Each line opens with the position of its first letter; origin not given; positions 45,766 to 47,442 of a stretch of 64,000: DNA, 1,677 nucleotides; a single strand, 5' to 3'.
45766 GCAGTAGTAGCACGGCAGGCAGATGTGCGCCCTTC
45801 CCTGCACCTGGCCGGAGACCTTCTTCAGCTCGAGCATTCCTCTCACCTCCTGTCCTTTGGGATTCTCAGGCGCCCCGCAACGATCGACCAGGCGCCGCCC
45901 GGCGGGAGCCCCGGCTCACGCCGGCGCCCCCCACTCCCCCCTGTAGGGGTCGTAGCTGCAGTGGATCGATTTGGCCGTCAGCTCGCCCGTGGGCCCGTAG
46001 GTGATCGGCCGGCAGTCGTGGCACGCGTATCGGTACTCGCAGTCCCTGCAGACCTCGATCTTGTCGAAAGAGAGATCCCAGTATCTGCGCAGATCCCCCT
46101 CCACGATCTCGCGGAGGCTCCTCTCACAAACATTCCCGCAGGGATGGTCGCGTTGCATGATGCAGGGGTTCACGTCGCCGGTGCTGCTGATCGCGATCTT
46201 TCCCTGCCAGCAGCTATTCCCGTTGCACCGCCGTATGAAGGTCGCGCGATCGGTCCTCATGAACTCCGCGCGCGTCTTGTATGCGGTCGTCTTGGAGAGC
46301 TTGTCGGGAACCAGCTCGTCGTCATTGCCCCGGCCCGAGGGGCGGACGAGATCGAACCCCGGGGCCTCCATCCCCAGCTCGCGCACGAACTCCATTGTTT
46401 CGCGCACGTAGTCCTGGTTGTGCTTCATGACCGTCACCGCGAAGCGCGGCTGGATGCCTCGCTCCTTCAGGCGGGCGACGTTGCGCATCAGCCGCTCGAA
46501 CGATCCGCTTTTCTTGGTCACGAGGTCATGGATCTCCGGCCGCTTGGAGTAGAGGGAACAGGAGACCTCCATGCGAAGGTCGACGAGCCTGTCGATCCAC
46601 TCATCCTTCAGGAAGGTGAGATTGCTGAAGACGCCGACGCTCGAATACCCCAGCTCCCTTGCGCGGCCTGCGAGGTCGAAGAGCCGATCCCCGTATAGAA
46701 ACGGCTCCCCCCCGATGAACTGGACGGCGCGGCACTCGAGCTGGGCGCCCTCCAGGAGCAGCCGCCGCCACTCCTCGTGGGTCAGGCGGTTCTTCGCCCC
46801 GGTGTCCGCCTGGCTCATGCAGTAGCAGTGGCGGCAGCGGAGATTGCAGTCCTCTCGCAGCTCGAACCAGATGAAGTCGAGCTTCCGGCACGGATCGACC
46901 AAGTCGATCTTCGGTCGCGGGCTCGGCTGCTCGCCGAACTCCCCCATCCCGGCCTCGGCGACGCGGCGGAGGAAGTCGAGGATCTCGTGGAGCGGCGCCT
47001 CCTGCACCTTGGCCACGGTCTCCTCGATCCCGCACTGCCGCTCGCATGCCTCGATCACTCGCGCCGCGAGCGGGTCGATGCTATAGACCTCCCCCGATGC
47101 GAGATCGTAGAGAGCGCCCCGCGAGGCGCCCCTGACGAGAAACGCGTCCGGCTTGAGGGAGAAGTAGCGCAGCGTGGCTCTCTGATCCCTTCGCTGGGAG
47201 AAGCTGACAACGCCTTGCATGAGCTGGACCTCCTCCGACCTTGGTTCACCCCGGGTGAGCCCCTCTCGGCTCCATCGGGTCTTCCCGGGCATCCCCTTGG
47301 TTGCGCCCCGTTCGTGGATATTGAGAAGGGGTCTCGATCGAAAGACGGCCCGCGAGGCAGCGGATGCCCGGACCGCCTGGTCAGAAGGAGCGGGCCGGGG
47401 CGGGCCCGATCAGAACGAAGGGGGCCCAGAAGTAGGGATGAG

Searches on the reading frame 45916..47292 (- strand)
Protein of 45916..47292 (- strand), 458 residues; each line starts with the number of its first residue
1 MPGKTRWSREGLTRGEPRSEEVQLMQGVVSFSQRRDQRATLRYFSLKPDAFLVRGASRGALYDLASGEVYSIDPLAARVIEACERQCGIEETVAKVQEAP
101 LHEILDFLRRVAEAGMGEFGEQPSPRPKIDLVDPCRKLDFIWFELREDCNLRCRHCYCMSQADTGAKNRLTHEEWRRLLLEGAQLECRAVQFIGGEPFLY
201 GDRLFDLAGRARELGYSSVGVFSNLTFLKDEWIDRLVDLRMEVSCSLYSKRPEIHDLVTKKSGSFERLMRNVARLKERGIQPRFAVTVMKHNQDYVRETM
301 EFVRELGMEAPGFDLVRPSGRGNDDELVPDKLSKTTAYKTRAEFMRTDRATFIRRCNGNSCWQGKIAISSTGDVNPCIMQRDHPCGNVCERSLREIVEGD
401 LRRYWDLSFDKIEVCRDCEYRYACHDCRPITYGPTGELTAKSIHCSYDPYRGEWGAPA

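Call 7: search_protein_families(library=ncbifam, proteins=[window:45916-47292:-], max_evalue=0.01)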
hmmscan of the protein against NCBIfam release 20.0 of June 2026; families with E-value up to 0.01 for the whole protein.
window:45916-47292:- (458 aa): 73 families (the best 25 are shown)
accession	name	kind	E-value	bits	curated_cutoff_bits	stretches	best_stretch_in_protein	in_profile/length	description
TIGR04545.1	rSAM_ahbD_hemeb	equivalog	4e-32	112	500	2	141-331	2-188/339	heme b synthase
NF045574.1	sacti_mat_StsB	exception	4.7e-29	101.5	625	1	124-429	83-397/466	StsB family radical SAM/SPASM domain sactipeptide maturase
TIGR04193.1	SPASM_w_grasp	equivalog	3.1e-27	95.9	175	1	344-455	222-333/342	grasp-with-spasm system SPASM domain peptide maturase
TIGR04055.1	rSAM_NirJ2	equivalog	1.1e-26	94.1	500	2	146-324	7-182/326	putative heme d1 biosynthesis radical SAM protein NirJ2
TIGR04051.1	rSAM_NirJ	equivalog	2.3e-25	89.3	515.45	1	141-325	5-185/354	heme d1 biosynthesis radical SAM protein NirJ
TIGR04053.2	TIGR04053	equivalog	2.6e-25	89.5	395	2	141-337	10-208/366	TIGR04053 family radical SAM/SPASM domain-containing protein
TIGR04250.1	SCM_rSAM_ScmE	equivalog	1.3e-21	76.9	400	2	144-304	8-166/358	SynChlorMet cassette radical SAM/SPASM protein ScmE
TIGR04251.1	SCM_rSAM_ScmF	equivalog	1.5e-21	77.2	400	1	138-324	3-190/353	SynChlorMet cassette radical SAM/SPASM protein ScmF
TIGR04546.1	rSAM_ahbC_deAc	equivalog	8.4e-21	74.2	650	1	143-341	43-236/390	12,18-didecarboxysiroheme deacetylase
TIGR04340.1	rSAM_ACGX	hypoth_equivalog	9e-20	71.2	400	2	143-333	7-199/341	radical SAM/SPASM domain protein, ACGX system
NF050035.1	rSAM_WgK_link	exception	1.7e-19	70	650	1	146-333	16-201/367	radical SAM/SPASM peptide maturase WgkB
TIGR04347.1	pseudo_SAM_Halo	equivalog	1.7e-17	63.8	525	1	140-324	39-220/390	TIGR04347 family pseudo-SAM/SPASM protein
NF041298.1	rSAM_mat_DynA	equivalog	2.3e-17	63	450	1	149-445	11-339/356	dynobactin maturation radical SAM/SPASM protein DynA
TIGR04054.1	rSAM_NirJ1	equivalog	1.8e-16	59.8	650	1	143-333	40-225/387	putative heme d1 biosynthesis radical SAM protein NirJ1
NF012164.0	AlbA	equivalog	1.8e-16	59.6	850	1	142-407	116-388/442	subtilosin maturase AlbA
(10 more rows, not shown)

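Call 8: search_protein_families(library=pfam, proteins=[window:45916-47292:-], max_evalue=0.01)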
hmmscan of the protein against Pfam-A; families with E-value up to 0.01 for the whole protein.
window:45916-47292:- (458 aa): 3 families
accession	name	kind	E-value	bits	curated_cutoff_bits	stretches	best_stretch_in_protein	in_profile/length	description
PF04055.27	Radical_SAM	-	3.1e-20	73.4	29.5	1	148-303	6-166/166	Radical SAM superfamily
PF13186.11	SPASM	-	2.4e-07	31.4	21.5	1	361-419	1-67/67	Iron-sulfur cluster-binding domain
PF13353.11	Fer4_12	-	7.4e-07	30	22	1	147-216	13-82/137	4Fe-4S single cluster domain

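Call 9: find_homologous_proteins(query=window:45916-47292:-, max_evalue=1e-10)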
Query window:45916-47292:- (458 aa): 195 proteins with E <= 1e-10 among 8000 candidates; the best 120 are listed.
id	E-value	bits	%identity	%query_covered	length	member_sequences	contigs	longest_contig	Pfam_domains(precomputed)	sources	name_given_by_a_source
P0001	0.0e+0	1018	100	95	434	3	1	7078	PF13186.12,PF04055.28,PF13353.12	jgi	-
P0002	1.3e-200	685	69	90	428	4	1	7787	PF13186.12,PF04055.28,PF13353.12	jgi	jgi:radical SAM protein with 4Fe4S-binding SPASM domain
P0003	8.1e-198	676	70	90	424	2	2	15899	PF13186.12,PF04055.28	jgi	jgi:radical SAM protein with 4Fe4S-binding SPASM domain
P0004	1.4e-197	675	69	90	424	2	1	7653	PF13186.12,PF04055.28,PF13353.12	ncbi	-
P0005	8.5e-195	666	68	90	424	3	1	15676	PF04055.28,PF13353.12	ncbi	-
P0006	7.2e-194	663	67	90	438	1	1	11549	PF13186.12,PF04055.28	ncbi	-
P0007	2.0e-193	662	67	90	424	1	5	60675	PF13186.12,PF04055.28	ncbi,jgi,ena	-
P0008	6.7e-193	660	67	90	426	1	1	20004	PF13186.12,PF04055.28,PF13353.12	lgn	-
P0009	3.8e-192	657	67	90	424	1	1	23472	PF13186.12,PF04055.28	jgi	jgi:radical SAM protein with 4Fe4S-binding SPASM domain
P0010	1.6e-191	655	66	90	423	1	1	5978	PF13186.12,PF04055.28,PF05402.19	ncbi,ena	-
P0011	2.4e-190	651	64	92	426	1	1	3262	PF13186.12,PF04055.28,PF13353.12,PF05402.19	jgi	jgi:radical SAM protein with 4Fe4S-binding SPASM domain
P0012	7.7e-188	643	65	90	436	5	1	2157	PF13186.12,PF04055.28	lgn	-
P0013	2.3e-186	638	64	91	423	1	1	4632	PF13186.12,PF04055.28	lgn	-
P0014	9.0e-183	626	60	92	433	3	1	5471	PF13186.12,PF04055.28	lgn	-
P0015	1.2e-180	619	61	90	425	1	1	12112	PF04055.28,PF13353.12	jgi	jgi:radical SAM protein with 4Fe4S-binding SPASM domain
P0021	1.3e-167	576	59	90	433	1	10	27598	PF13186.12,PF04055.28,PF13353.12,PF05402.19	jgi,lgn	jgi:radical SAM protein with 4Fe4S-binding SPASM domain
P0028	9.9e-161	554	55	90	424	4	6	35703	PF13186.12,PF04055.28,PF13353.12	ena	-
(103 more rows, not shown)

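Call 13: find_related_loci(query=A1, collection=genome_contigs, flank=6000)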
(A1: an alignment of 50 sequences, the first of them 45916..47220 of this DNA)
Query A1 (434 aa) in genome_contigs; peptide patterns used: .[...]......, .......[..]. (x = any residue, [..] = any of these).
311 stretches matched a pattern; 286 encode a relative of the query (tblastn E <= 1e-3); the best 80 are kept; 80 distinct loci.
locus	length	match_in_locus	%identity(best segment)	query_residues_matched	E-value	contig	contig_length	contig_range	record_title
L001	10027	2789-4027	67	18-430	0e+0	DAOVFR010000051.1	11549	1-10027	MAG TPA_asm: Candidatus Krumholzibacteriota bacterium isolate CSMAG_1114 CSMAG_1114_k141_2057101_length_11549_cov_9.9826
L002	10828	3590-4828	67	18-430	0e+0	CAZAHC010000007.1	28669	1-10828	MAG TPA_asm: uncultured Fibrobacteraceae bacterium isolate binchicken_co65_483 genome assembly, contig: NODE_6650_length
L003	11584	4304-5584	56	5-430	4e-169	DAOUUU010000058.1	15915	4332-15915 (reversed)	MAG TPA_asm: Candidatus Krumholzibacteriota bacterium isolate CSMAG_831 CSMAG_831_k141_1370797_length_15915_cov_10.0175,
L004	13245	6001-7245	49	19-433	3e-133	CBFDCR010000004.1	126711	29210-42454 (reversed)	MAG TPA_asm: uncultured bacterium isolate SRR26215683_binner23_Refined_38 genome assembly, contig: ERZ25073488.10, whole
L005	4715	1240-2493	42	18-430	6e-110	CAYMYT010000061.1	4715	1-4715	MAG TPA_asm: uncultured archaeon isolate SRP124282_co5_38 genome assembly, contig: NODE_3672_length_4715_cov_18.195279,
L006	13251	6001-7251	40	18-432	3e-99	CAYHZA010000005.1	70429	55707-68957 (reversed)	MAG TPA_asm: uncultured Candidatus Saccharibacteria bacterium isolate ERP119705_co17_168 genome assembly, contig: NODE_2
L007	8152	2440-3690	38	18-431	6e-96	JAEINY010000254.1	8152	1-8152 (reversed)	MAG: Marinilabiliaceae bacterium isolate MAG16 NODE_3578_length_8152_cov_5.524830, whole genome shotgun sequence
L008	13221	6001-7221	40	12-430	1e-94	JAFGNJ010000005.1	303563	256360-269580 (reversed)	MAG: Deltaproteobacteria bacterium isolate Zod_Metabat.542 k87_2189062, whole genome shotgun sequence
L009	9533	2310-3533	39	18-431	6e-94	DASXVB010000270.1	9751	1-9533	MAG TPA_asm: Methanosarcina sp. isolate SMAG_U4733 k141_216538, whole genome shotgun sequence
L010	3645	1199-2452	39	18-432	2e-94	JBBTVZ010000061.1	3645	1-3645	MAG: Patescibacteria group bacterium isolate H43-bin074_1 H43_bin074_1_000000000061, whole genome shotgun sequence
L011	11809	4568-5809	38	20-431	9e-93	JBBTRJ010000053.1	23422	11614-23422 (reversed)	MAG: Patescibacteria group bacterium isolate H52-bin123_1 H52_bin123_1_000000000053, whole genome shotgun sequence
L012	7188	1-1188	41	37-431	1e-92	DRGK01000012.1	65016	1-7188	MAG TPA_asm: Candidatus Jorgensenbacteria bacterium isolate HyVt-344 HyVt-344_k145_861302, whole genome shotgun sequence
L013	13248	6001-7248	39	17-430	2e-91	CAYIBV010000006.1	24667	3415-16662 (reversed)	MAG TPA_asm: uncultured Methanosarcinales archaeon isolate ERP119705_co19_921 genome assembly, contig: NODE_1519_length_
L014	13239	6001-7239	37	20-429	3e-89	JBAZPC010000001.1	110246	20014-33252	MAG: Candidatus Paceibacterota bacterium isolate SO_2017_SWC_20 scaffold_206_c1_LP-4_2017, whole genome shotgun sequence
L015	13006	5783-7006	37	19-430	8e-89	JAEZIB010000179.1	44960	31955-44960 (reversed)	MAG: Bacillota bacterium isolate OH_CDB_159 k127_1686401, whole genome shotgun sequence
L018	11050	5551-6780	38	19-430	1e-87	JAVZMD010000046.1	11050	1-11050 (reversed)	MAG: Thermoproteota archaeon isolate DRTY-6_201907_bins_82 DRTY-6_201907_bins_82_scaffold_46, whole genome shotgun seque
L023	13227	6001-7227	37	19-430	8e-86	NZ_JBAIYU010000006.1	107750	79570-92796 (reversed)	Dendrosporobacter sp. 1207_IL3150 NODE_15_length_107750_cov_43.373219, whole genome shotgun sequence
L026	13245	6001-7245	36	13-430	3e-85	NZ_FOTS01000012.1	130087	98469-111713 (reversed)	Pelosinus propionicus DSM 13327, whole genome shotgun sequence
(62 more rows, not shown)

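Call 14: find_related_loci(query=A1, collection=metagenome_contigs, flank=6000)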
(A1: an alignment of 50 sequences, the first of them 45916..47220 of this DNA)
Query A1 (434 aa) in metagenome_contigs; peptide patterns used: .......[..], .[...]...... (x = any residue, [..] = any of these).
599 stretches matched a pattern (row limit reached: there are more); 482 encode a relative of the query (tblastn E <= 1e-3); the best 80 are kept; 80 distinct loci.
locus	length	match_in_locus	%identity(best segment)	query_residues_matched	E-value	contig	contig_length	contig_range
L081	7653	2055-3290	69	19-430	0e+0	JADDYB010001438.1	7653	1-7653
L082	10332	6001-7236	63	19-430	0e+0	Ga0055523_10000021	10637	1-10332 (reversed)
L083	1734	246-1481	60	19-430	0e+0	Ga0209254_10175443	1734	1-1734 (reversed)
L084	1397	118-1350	60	19-429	0e+0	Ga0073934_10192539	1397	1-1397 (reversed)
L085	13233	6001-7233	49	19-430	5e-135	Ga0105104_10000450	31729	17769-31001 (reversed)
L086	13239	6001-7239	44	20-430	2e-118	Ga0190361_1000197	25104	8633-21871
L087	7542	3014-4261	44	20-430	4e-114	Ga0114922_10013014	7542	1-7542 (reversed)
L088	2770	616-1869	42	18-432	9e-116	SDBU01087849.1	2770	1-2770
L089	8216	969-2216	44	18-432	2e-105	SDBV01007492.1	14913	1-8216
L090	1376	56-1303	41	14-430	4e-112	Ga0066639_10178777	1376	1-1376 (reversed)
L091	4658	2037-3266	42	20-430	2e-103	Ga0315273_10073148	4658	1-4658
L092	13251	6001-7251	40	18-432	2e-99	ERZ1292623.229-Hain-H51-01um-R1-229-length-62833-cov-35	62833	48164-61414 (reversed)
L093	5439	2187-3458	40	7-430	4e-97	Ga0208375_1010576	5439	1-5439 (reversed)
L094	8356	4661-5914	38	13-430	5e-94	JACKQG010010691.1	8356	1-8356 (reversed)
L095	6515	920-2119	41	19-430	6e-94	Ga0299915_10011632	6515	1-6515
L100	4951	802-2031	41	6-430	1e-92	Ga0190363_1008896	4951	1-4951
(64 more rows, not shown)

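Call 30: search_protein_families(library=ncbifam, proteins=[L026:6001-7245:+, L014:6001-7239:+, L008:6001-7221:+, L018:5551-6780:+, L023:6001-7227:+, L100:802-2031:+], max_evalue=1e-20)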
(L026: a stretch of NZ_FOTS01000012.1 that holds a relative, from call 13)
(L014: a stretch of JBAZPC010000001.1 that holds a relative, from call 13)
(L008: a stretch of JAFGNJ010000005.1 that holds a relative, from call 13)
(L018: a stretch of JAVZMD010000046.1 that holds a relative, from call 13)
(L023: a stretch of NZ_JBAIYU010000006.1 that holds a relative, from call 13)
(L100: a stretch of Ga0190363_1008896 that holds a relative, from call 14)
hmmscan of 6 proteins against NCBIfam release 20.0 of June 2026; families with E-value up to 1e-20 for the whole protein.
L026:6001-7245:+ (415 aa): 6 families
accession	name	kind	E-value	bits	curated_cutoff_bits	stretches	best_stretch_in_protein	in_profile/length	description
TIGR04193.1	SPASM_w_grasp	equivalog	2.8e-34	119.1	175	1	308-415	229-332/342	grasp-with-spasm system SPASM domain peptide maturase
TIGR04545.1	rSAM_ahbD_hemeb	equivalog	4.5e-30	105.2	500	0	106-287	4-187/339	heme b synthase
TIGR04053.2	TIGR04053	equivalog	5.3e-27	95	395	0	104-290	11-198/366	TIGR04053 family radical SAM/SPASM domain-containing protein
TIGR04055.1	rSAM_NirJ2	equivalog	9.5e-27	94.4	500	1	108-408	6-324/326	putative heme d1 biosynthesis radical SAM protein NirJ2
TIGR04303.1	GeoRSP_rSAM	equivalog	3.9e-22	79.2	400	0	108-269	11-168/325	GeoRSP system radical SAM/SPASM protein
TIGR04250.1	SCM_rSAM_ScmE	equivalog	8e-22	77.6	400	0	106-272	7-173/358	SynChlorMet cassette radical SAM/SPASM protein ScmE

L014:6001-7239:+ (413 aa): 11 families
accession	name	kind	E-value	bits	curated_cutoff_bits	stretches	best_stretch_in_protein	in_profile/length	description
TIGR04193.1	SPASM_w_grasp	equivalog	4.2e-28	98.8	175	0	295-411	217-329/342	grasp-with-spasm system SPASM domain peptide maturase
NF045574.1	sacti_mat_StsB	exception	3.3e-27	95.5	625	1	69-388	71-394/466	StsB family radical SAM/SPASM domain sactipeptide maturase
TIGR04545.1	rSAM_ahbD_hemeb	equivalog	2.2e-24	86.6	500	0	98-284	3-187/339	heme b synthase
TIGR04251.1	SCM_rSAM_ScmF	equivalog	8.8e-24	84.5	400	1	92-281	1-189/353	SynChlorMet cassette radical SAM/SPASM protein ScmF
TIGR04055.1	rSAM_NirJ2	equivalog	4.6e-23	82.3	500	0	100-282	5-182/326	putative heme d1 biosynthesis radical SAM protein NirJ2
NF050035.1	rSAM_WgK_link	exception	4.8e-23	81.7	650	0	98-284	12-194/367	radical SAM/SPASM peptide maturase WgkB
NF040492.1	not_ScfB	exception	4.2e-22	78.6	855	0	18-274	15-285/450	ScfB-related radical SAM/SPASM orphan maturase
TIGR04347.1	pseudo_SAM_Halo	equivalog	2.6e-21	76.3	525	0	91-280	36-218/390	TIGR04347 family pseudo-SAM/SPASM protein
NF041298.1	rSAM_mat_DynA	equivalog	3.5e-21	75.6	450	0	102-269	8-184/356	dynobactin maturation radical SAM/SPASM protein DynA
TIGR04403.1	rSAM_skfB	equivalog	5.8e-21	74.7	300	0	99-260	108-264/402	sporulation killing factor system radical SAM maturase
TIGR04250.1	SCM_rSAM_ScmE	equivalog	9.2e-21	74.1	400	0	99-269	7-174/358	SynChlorMet cassette radical SAM/SPASM protein ScmE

L008:6001-7221:+ (407 aa): 12 families
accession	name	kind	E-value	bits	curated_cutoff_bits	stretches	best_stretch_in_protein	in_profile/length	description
TIGR04545.1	rSAM_ahbD_hemeb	equivalog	6.1e-36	124.5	500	1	96-283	3-193/339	heme b synthase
TIGR04053.2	TIGR04053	equivalog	4.6e-35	121.5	395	1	94-276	10-194/366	TIGR04053 family radical SAM/SPASM domain-containing protein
TIGR04055.1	rSAM_NirJ2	equivalog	1.4e-31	110.2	500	1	98-276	5-182/326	putative heme d1 biosynthesis radical SAM protein NirJ2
TIGR04193.1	SPASM_w_grasp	equivalog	4.5e-29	102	175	1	290-407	216-332/342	grasp-with-spasm system SPASM domain peptide maturase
TIGR02109.1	PQQ_syn_pqqE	equivalog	1.3e-28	99.9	381.35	1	96-259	10-173/358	pyrroloquinoline quinone biosynthesis protein PqqE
TIGR04347.1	pseudo_SAM_Halo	equivalog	7.4e-25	88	525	0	96-261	42-205/390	TIGR04347 family pseudo-SAM/SPASM protein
TIGR04250.1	SCM_rSAM_ScmE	equivalog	2.3e-24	86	400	0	97-257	7-167/358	SynChlorMet cassette radical SAM/SPASM protein ScmE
NF045574.1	sacti_mat_StsB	exception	6.5e-24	84.6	625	1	81-261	84-262/466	StsB family radical SAM/SPASM domain sactipeptide maturase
NF050035.1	rSAM_WgK_link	exception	2e-23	83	650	0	95-278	11-194/367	radical SAM/SPASM peptide maturase WgkB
TIGR04546.1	rSAM_ahbC_deAc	equivalog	2e-23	82.8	650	0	96-260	43-205/390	12,18-didecarboxysiroheme deacetylase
TIGR04051.1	rSAM_NirJ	equivalog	2.8e-23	82.5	515.45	0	95-262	5-170/354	heme d1 biosynthesis radical SAM protein NirJ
TIGR04303.1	GeoRSP_rSAM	equivalog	5.9e-22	78.7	400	0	95-274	8-183/325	GeoRSP system radical SAM/SPASM protein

L018:5551-6780:+ (410 aa): 21 families
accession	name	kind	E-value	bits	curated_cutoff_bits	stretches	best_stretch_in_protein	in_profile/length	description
TIGR04545.1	rSAM_ahbD_hemeb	equivalog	7.5e-42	144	500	1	99-284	3-186/339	heme b synthase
TIGR04053.2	TIGR04053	equivalog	2.4e-39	135.7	395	1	98-283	11-196/366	TIGR04053 family radical SAM/SPASM domain-containing protein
TIGR04193.1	SPASM_w_grasp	equivalog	4.8e-37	128.2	175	1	303-410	227-332/342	grasp-with-spasm system SPASM domain peptide maturase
TIGR04055.1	rSAM_NirJ2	equivalog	2.3e-35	122.7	500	1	101-284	5-185/326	putative heme d1 biosynthesis radical SAM protein NirJ2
NF045574.1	sacti_mat_StsB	exception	2.3e-32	112.5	625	1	84-265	84-261/466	StsB family radical SAM/SPASM domain sactipeptide maturase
TIGR04546.1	rSAM_ahbC_deAc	equivalog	5e-28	98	650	1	98-256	42-196/390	12,18-didecarboxysiroheme deacetylase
TIGR04051.1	rSAM_NirJ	equivalog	1.3e-27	96.7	515.45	0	98-256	5-159/354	heme d1 biosynthesis radical SAM protein NirJ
TIGR04347.1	pseudo_SAM_Halo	equivalog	2.2e-27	96.3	525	1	97-265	40-204/390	TIGR04347 family pseudo-SAM/SPASM protein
TIGR02668.1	moaA_archaeal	equivalog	4.2e-27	94.9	325.25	1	99-254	13-167/303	GTP 3',8-cyclase MoaA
TIGR04250.1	SCM_rSAM_ScmE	equivalog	5.9e-27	94.5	400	0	99-261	6-166/358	SynChlorMet cassette radical SAM/SPASM protein ScmE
TIGR02666.1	moaA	equivalog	6.3e-27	94.4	284.05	1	98-255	12-175/336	GTP 3',8-cyclase MoaA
TIGR02109.1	PQQ_syn_pqqE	equivalog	3.3e-26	92.1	381.35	0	99-255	10-164/358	pyrroloquinoline quinone biosynthesis protein PqqE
TIGR03962.1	mycofact_rSAM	equivalog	8.9e-26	90.9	265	1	100-357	16-287/339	mycofactocin radical SAM maturase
NF050035.1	rSAM_WgK_link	exception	1.2e-25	90.3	650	0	98-265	11-176/367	radical SAM/SPASM peptide maturase WgkB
TIGR04054.1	rSAM_NirJ1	equivalog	1.2e-25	90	650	0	100-261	40-198/387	putative heme d1 biosynthesis radical SAM protein NirJ1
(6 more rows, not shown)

L023:6001-7227:+ (409 aa): 10 families
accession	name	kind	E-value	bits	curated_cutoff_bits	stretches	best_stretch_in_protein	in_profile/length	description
TIGR04545.1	rSAM_ahbD_hemeb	equivalog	4.4e-32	111.8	500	1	100-281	4-187/339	heme b synthase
NF045574.1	sacti_mat_StsB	exception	1.3e-27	96.7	625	1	85-265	85-262/466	StsB family radical SAM/SPASM domain sactipeptide maturase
TIGR04193.1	SPASM_w_grasp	equivalog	1.8e-27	96.7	175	1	303-409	230-332/342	grasp-with-spasm system SPASM domain peptide maturase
TIGR04055.1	rSAM_NirJ2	equivalog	3.8e-26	92.4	500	0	102-280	6-182/326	putative heme d1 biosynthesis radical SAM protein NirJ2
TIGR04053.2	TIGR04053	equivalog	1.1e-25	90.7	395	0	98-286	11-200/366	TIGR04053 family radical SAM/SPASM domain-containing protein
TIGR04251.1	SCM_rSAM_ScmF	equivalog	3.6e-25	89.1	400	1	95-279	3-189/353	SynChlorMet cassette radical SAM/SPASM protein ScmF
TIGR04546.1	rSAM_ahbC_deAc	equivalog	9.1e-22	77.4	650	0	101-261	44-202/390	12,18-didecarboxysiroheme deacetylase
TIGR04051.1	rSAM_NirJ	equivalog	1.1e-21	77.3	515.45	0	101-266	7-170/354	heme d1 biosynthesis radical SAM protein NirJ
NF050035.1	rSAM_WgK_link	exception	1.5e-21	76.8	650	0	100-286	13-198/367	radical SAM/SPASM peptide maturase WgkB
TIGR04403.1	rSAM_skfB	equivalog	5e-21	74.9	300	0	100-263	108-268/402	sporulation killing factor system radical SAM maturase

L100:802-2031:+ (410 aa): 21 families
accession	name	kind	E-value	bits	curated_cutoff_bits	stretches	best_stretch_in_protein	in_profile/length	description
TIGR04053.2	TIGR04053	equivalog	2.6e-38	132.2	395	1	106-294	10-198/366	TIGR04053 family radical SAM/SPASM domain-containing protein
TIGR04545.1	rSAM_ahbD_hemeb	equivalog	4.8e-38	131.4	500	1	109-290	4-183/339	heme b synthase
NF045574.1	sacti_mat_StsB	exception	4e-35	121.6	625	1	98-292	89-279/466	StsB family radical SAM/SPASM domain sactipeptide maturase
TIGR04055.1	rSAM_NirJ2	equivalog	1.2e-33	117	500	1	110-290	5-182/326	putative heme d1 biosynthesis radical SAM protein NirJ2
TIGR04250.1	SCM_rSAM_ScmE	equivalog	3.1e-33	115.2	400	1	106-266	4-164/358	SynChlorMet cassette radical SAM/SPASM protein ScmE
TIGR02109.1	PQQ_syn_pqqE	equivalog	5.5e-32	111.1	381.35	1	107-273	9-175/358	pyrroloquinoline quinone biosynthesis protein PqqE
NF050035.1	rSAM_WgK_link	exception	1.8e-30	106.2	650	1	109-299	13-204/367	radical SAM/SPASM peptide maturase WgkB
TIGR04347.1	pseudo_SAM_Halo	equivalog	4.8e-30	105.1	525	1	107-273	41-205/390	TIGR04347 family pseudo-SAM/SPASM protein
TIGR02668.1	moaA_archaeal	equivalog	1.3e-27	96.6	325.25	1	107-269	12-175/303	GTP 3',8-cyclase MoaA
TIGR04546.1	rSAM_ahbC_deAc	equivalog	4.3e-27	94.9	650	1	110-272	44-205/390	12,18-didecarboxysiroheme deacetylase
NF001199.0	PRK00164.2-1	equivalog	2.5e-26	92.6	231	1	107-271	14-179/308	GTP 3',8-cyclase MoaA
TIGR04251.1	SCM_rSAM_ScmF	equivalog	3.9e-26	92.3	400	1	104-289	3-189/353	SynChlorMet cassette radical SAM/SPASM protein ScmF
TIGR04303.1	GeoRSP_rSAM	equivalog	1.7e-25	90.3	400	1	110-273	10-170/325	GeoRSP system radical SAM/SPASM protein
TIGR02666.1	moaA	equivalog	3.5e-25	88.7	284.05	1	107-272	12-185/336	GTP 3',8-cyclase MoaA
TIGR04051.1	rSAM_NirJ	equivalog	5.1e-25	88.2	515.45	1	110-274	7-170/354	heme d1 biosynthesis radical SAM protein NirJ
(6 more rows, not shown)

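Call 31: search_solved_structures(query=window:45916-47220:-, max_evalue=0.001)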
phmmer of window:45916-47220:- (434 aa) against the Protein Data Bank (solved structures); distinct sequences matched with E-value up to 0.001: 15.
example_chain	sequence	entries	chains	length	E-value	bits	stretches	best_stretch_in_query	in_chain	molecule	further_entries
7vob_C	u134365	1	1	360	7.8e-09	38.1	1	115-284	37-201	Cytosylglucuronate decarboxylase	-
7voc_C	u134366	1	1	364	8.1e-09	38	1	115-284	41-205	Cytosylglucuronate decarboxylase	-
6efn_A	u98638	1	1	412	1.1e-08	37.6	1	120-284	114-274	Sporulation killing factor maturation protein SkfB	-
5wgg_A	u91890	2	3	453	6.6e-07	31.7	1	37-400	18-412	Radical SAM domain protein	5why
9dfu_A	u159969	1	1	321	7.5e-06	28.2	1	121-260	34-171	Radical SAM core domain-containing protein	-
9dfn_A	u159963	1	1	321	7.7e-06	28.2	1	123-260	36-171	Radical SAM core domain-containing protein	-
4k37_A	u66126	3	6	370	1.5e-05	27.2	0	123-280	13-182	Anaerobic sulfatase-maturating enzyme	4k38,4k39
4k36_A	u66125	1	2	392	1.9e-05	26.9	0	123-280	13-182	Anaerobic sulfatase-maturating enzyme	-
5vsl_A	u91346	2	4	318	5.6e-05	25.4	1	120-251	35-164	Radical S-adenosyl methionine domain-containing protein 2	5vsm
6q2p_A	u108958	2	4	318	5.6e-05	25.4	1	120-251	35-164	Radical S-adenosyl methionine domain-containing protein 2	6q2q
7n7h_A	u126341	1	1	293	7e-05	25.1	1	121-234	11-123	VIPERIN-LIKE ENZYME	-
6b4c_A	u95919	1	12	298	0.00065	21.9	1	121-230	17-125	Viperin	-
9dgw_A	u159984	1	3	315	0.00073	21.7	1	121-230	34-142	Radical SAM core domain-containing protein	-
9dfw_A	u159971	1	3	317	0.00081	21.6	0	121-230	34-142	Radical SAM core domain-containing protein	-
7n7i_A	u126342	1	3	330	0.00081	21.6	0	121-230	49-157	Viperin-like enzyme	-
